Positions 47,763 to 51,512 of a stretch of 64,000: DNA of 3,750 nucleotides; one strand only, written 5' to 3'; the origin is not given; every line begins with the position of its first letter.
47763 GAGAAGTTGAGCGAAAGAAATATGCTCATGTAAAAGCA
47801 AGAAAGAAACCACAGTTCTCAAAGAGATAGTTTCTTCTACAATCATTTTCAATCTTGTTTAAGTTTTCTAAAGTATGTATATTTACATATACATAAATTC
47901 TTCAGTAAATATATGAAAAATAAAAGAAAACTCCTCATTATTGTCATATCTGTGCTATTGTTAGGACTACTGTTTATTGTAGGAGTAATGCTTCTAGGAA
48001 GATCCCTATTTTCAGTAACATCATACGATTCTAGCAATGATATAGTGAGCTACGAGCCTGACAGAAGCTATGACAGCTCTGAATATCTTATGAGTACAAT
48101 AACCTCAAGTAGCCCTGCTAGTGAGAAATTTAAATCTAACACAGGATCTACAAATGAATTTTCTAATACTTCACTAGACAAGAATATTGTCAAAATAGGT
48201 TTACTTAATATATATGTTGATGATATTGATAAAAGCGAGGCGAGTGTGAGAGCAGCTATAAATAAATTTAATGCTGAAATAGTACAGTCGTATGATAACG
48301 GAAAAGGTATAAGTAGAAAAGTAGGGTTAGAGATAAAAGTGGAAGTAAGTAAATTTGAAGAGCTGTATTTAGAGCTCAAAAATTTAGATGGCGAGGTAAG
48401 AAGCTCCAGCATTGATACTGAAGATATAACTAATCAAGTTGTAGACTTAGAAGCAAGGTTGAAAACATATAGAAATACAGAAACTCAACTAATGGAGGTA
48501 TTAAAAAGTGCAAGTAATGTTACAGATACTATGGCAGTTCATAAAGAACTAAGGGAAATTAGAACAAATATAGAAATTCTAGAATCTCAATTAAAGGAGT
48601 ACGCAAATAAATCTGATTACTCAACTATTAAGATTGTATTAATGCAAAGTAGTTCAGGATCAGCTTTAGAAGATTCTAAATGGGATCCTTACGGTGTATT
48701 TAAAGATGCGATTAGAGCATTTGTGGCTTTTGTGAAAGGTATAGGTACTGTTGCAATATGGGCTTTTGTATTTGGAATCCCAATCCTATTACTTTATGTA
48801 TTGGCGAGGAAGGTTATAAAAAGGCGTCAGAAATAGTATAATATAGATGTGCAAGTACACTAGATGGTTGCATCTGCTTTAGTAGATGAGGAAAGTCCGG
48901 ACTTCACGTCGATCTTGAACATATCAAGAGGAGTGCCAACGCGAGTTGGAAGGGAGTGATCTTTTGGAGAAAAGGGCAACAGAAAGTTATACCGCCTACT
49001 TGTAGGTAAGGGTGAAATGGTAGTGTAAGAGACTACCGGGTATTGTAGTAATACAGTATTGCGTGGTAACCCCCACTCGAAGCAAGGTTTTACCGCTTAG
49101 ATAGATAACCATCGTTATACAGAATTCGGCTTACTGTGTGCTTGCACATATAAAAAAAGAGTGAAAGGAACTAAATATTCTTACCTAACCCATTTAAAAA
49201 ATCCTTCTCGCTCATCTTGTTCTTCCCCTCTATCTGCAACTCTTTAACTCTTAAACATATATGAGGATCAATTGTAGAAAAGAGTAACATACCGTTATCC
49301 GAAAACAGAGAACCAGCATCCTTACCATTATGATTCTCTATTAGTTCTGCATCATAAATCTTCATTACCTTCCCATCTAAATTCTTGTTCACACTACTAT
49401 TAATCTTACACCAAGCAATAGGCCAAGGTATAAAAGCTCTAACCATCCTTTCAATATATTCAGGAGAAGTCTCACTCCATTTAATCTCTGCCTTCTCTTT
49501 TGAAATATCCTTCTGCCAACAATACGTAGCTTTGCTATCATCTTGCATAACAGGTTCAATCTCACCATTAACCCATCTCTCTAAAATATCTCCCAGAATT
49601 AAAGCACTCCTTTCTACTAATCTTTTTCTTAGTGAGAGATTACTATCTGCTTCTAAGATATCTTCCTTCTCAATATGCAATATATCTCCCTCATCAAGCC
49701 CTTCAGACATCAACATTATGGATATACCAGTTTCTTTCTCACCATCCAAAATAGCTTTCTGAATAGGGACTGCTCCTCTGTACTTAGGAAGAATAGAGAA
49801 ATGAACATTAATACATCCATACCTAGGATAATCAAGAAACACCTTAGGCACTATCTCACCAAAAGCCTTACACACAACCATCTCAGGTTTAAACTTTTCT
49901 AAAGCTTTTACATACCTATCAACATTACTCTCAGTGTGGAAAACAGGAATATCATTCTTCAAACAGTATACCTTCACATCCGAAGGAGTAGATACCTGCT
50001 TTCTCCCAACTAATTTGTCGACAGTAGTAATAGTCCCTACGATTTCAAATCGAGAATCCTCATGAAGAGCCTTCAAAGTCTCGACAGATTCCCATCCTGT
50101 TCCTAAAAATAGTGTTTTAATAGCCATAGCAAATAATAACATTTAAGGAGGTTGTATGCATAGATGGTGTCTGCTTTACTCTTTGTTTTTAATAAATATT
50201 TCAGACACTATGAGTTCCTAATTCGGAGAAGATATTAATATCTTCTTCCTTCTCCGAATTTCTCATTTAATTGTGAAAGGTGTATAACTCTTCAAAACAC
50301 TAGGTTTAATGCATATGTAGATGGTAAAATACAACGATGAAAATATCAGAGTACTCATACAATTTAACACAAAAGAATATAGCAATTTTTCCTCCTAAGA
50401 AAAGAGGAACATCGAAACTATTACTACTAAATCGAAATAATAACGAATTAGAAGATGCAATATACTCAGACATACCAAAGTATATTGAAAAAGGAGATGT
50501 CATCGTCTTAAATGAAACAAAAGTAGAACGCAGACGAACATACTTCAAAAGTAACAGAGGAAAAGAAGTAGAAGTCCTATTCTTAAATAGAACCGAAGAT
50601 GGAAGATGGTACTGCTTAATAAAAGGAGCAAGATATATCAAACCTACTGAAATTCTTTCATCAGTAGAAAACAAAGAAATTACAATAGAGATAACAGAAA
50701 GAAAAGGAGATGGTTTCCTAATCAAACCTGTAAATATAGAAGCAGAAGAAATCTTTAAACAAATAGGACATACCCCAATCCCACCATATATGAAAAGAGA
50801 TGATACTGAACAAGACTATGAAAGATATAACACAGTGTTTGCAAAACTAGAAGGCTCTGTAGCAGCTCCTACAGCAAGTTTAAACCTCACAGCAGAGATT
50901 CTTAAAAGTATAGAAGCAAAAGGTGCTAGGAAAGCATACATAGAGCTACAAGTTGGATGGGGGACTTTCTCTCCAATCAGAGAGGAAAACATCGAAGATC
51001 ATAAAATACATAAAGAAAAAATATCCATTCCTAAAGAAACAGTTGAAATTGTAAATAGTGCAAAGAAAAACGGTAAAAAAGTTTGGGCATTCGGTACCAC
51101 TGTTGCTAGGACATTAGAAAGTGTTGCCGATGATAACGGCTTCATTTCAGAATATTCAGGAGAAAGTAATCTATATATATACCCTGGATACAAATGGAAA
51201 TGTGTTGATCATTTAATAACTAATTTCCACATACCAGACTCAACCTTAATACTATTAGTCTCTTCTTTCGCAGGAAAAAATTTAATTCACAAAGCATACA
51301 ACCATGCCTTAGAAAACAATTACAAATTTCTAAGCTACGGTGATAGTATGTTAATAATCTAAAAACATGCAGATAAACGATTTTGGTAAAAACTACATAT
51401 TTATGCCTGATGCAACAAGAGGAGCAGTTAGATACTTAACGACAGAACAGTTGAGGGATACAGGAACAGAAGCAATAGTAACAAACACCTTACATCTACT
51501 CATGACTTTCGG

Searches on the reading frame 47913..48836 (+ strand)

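Call 65: search_protein_families(library=pfam, proteins=[window:47913-48836:+], max_evalue=0.0001)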
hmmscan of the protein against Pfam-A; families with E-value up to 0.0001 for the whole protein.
window:47913-48836:+ (307 aa): 1 family
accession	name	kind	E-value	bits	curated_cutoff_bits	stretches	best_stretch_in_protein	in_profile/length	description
PF14257.11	DUF4349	-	2.4e-41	141.9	27.7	1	92-297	3-211/213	Domain of unknown function (DUF4349)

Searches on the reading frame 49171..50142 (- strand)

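Call 65: search_protein_families(library=pfam, proteins=[window:49171-50142:-], max_evalue=0.0001)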
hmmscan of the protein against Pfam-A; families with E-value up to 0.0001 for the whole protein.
window:49171-50142:- (323 aa): 2 families
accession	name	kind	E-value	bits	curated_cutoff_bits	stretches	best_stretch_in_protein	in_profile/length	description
PF00551.24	Formyl_trans_N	-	1.1e-34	120.2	26.1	1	10-178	3-172/181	Formyl transferase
PF02911.23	Formyl_trans_C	-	2.8e-18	66.4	21.1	1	213-319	2-99/100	Formyl transferase, C-terminal domain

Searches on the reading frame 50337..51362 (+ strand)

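Call 65: search_protein_families(library=pfam, proteins=[window:50337-51362:+], max_evalue=0.0001)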
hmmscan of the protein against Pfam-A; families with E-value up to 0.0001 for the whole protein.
window:50337-51362:+ (341 aa): 1 family
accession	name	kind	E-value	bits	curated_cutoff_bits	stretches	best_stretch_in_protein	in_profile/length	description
PF02547.20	Queuosine_synth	-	2e-108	362.8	25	1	4-340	2-322/322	Queuosine biosynthesis protein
